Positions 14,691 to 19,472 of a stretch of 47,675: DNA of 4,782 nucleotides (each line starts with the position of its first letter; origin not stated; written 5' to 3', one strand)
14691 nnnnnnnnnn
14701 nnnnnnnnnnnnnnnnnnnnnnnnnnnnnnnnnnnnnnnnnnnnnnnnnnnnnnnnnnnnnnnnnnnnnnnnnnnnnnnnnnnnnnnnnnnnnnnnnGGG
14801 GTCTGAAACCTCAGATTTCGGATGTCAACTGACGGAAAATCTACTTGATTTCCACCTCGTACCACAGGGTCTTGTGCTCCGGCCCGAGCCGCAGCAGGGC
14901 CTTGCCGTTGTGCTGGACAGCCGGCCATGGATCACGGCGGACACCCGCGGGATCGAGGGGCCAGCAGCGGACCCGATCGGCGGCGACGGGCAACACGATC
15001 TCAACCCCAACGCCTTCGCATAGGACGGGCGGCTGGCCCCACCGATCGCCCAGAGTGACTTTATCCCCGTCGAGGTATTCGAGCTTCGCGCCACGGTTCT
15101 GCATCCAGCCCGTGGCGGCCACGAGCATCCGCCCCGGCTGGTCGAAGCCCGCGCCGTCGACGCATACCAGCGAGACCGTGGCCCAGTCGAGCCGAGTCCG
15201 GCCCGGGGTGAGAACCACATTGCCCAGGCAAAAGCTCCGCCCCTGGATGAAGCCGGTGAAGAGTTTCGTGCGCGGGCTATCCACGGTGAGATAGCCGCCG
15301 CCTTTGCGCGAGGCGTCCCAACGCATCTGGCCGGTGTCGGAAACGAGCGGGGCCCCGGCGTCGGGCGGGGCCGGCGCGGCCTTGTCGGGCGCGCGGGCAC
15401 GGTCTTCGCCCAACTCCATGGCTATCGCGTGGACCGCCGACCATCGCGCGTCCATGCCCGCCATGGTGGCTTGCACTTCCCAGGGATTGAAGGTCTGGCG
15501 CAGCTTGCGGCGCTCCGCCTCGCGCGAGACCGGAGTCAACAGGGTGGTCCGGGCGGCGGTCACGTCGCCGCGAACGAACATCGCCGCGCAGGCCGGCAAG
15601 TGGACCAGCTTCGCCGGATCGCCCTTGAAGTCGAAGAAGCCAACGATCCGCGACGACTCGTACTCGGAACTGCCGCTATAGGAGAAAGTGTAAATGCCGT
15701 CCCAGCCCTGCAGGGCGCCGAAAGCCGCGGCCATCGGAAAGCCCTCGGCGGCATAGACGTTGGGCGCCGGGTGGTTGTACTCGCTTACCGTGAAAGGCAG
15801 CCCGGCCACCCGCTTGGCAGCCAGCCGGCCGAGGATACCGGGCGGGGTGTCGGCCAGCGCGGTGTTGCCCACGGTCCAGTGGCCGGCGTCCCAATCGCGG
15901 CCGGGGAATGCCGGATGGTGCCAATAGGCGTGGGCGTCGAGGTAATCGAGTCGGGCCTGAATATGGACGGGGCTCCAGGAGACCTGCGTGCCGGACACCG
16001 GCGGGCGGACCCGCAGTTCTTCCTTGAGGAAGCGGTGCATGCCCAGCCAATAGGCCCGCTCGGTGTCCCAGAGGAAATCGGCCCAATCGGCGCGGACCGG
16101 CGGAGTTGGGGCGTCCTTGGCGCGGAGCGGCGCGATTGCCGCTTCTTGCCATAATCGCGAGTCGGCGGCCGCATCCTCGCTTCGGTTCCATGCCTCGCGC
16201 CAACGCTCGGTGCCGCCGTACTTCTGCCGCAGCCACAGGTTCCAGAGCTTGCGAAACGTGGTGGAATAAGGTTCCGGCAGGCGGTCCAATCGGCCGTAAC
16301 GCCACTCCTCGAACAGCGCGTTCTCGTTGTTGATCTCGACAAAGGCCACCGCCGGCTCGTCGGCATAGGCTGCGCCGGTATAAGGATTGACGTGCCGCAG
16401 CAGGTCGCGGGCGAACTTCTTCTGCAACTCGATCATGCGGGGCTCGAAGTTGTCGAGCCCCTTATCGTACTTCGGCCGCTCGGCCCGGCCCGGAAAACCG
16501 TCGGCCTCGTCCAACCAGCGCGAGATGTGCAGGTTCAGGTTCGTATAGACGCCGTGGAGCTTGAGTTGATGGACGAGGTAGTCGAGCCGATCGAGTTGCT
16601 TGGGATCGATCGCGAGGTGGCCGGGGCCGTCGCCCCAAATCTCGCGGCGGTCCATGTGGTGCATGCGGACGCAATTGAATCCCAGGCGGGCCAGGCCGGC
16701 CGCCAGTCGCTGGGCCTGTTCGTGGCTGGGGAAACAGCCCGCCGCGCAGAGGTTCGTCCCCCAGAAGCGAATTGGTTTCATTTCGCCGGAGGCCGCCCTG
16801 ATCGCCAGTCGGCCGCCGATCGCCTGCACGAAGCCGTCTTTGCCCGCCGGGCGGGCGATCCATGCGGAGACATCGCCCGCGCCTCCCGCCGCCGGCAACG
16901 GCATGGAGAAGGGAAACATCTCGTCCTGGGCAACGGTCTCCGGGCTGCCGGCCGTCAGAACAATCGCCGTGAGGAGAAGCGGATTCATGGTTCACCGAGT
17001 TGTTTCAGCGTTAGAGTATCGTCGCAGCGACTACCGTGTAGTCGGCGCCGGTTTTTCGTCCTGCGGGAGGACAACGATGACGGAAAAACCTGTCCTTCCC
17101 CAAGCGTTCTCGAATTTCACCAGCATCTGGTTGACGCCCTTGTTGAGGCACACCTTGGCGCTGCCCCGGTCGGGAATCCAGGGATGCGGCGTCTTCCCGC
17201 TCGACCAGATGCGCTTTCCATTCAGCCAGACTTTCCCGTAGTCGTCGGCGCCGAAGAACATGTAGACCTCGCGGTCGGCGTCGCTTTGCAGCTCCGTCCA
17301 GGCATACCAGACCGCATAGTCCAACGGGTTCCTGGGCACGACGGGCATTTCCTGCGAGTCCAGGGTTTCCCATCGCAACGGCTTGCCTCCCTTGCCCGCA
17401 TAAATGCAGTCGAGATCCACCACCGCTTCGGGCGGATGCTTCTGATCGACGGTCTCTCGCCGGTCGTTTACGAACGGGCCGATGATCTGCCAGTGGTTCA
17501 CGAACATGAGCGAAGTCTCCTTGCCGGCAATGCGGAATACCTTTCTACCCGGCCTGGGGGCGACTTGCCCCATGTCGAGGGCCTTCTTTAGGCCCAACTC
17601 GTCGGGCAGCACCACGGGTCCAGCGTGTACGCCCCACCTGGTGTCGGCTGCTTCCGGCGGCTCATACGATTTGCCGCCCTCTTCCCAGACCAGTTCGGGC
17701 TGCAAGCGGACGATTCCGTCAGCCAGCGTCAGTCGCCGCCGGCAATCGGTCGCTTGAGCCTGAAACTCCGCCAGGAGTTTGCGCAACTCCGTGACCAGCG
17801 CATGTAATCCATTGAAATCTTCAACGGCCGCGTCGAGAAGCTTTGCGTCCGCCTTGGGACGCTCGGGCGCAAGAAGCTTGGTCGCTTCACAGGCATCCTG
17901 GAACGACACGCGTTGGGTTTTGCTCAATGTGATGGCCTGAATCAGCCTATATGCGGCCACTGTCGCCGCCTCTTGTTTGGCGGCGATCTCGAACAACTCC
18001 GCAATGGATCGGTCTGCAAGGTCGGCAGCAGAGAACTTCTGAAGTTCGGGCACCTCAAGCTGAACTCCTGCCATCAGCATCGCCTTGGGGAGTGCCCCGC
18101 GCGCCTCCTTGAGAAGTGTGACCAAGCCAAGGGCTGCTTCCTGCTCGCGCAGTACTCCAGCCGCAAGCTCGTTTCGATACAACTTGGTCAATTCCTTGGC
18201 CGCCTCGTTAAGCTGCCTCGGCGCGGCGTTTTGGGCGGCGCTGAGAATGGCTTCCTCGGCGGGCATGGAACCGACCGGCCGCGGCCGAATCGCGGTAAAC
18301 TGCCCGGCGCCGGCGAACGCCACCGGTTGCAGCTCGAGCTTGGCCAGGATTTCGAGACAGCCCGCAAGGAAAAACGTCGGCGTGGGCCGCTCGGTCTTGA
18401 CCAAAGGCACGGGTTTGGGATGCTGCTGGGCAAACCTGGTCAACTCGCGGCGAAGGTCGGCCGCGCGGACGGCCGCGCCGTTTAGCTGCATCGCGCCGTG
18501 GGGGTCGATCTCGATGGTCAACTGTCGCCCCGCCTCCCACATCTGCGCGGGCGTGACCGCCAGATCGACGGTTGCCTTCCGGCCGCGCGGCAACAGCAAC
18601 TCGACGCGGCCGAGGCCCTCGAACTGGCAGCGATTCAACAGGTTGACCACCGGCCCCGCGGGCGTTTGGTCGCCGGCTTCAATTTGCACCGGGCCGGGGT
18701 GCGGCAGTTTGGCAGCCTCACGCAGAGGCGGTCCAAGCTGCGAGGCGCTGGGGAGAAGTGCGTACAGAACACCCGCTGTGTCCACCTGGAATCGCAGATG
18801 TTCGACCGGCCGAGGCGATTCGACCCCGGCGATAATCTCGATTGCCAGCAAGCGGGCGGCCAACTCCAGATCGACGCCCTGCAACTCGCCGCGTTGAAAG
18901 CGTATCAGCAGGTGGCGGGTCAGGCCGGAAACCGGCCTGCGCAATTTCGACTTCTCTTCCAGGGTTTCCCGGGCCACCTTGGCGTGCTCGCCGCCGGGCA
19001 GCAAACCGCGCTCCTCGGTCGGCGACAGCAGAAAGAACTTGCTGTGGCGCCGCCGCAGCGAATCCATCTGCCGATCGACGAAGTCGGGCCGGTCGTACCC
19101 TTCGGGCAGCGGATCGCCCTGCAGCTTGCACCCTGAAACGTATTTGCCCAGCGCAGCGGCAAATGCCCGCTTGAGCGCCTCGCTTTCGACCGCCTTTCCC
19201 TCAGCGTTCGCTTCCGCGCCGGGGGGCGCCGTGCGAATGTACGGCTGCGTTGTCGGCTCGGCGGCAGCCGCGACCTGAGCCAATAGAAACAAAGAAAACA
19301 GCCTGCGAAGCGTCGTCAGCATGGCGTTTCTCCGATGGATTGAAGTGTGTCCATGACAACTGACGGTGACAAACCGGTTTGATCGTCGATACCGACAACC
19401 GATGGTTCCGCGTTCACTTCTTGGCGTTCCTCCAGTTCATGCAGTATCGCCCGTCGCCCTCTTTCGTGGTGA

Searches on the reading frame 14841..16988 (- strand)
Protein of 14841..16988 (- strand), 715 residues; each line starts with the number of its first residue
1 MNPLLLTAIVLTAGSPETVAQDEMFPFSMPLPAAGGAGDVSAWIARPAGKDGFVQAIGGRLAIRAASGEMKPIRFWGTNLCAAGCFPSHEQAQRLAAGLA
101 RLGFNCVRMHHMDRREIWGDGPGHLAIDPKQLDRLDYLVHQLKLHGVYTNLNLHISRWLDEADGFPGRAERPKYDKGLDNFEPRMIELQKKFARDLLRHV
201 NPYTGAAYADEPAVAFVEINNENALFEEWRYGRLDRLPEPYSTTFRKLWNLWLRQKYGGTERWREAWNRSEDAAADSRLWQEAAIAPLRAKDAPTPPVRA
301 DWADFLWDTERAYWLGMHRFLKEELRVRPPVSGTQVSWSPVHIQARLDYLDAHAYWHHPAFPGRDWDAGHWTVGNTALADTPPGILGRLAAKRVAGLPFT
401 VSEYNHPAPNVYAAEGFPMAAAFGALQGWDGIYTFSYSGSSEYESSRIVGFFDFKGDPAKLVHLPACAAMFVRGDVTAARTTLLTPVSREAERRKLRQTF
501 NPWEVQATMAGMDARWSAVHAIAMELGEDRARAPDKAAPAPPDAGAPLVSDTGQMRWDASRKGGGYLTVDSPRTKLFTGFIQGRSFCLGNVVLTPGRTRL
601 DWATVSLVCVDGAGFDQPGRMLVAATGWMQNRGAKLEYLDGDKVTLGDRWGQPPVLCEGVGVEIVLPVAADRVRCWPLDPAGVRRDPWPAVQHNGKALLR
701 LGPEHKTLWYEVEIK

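Call 3: search_protein_families(library=pfam, proteins=[window:14841-16988:-], max_evalue=0.1)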
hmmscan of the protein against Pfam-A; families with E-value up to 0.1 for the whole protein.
window:14841-16988:- (715 aa): 2 families
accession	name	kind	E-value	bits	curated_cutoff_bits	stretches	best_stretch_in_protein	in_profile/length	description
PF00150.24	Cellulase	-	0.00049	20.1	23.5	1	73-165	8-95/272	Cellulase (glycosyl hydrolase family 5)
PF02449.21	Glyco_hydro_42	-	0.0007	19.5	21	1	194-360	109-264/376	Beta-galactosidase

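Call 4: search_protein_families(library=ncbifam, proteins=[window:14841-16988:-], max_evalue=0.1)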
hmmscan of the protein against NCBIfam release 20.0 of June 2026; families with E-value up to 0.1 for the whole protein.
window:14841-16988:- (715 aa): 0 families

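Call 63: search_solved_structures(query=window:14841-16988:-, max_evalue=0.1)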
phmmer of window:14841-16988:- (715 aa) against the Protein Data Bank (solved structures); distinct sequences matched with E-value up to 0.1: 3.
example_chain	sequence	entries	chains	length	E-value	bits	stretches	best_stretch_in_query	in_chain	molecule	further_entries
3pz9_A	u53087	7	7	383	0.0011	20.4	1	131-222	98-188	Mannan endo-1,4-beta-mannosidase. Glycosyl Hydrolase family 5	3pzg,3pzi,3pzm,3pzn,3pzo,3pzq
6tn6_A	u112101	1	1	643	0.0027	19.1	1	131-222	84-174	Mannan endo-1,4-beta-mannosidase. Glycosyl Hydrolase family 5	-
8gf3_A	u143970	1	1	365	0.062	14.6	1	128-224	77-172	GH5 Mannanase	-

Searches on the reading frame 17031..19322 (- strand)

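Call 3: search_protein_families(library=pfam, proteins=[window:17031-19322:-], max_evalue=0.1)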
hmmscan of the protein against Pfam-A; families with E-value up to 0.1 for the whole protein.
window:17031-19322:- (763 aa): 2 families
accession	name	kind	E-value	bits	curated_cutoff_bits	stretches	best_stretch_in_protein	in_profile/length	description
PF02472.21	ExbD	-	5.2e-06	27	25.4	0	262-336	49-123/128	Biopolymer transport protein ExbD/TolR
PF22666.2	Glyco_hydro_2_N2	-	0.082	13.4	27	0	661-742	44-122/167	Glycosyl hydrolase 2 galactose-binding domain-like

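Call 4: search_protein_families(library=ncbifam, proteins=[window:17031-19322:-], max_evalue=0.1)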
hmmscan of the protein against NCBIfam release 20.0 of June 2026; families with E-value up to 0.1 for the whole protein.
window:17031-19322:- (763 aa): 0 families
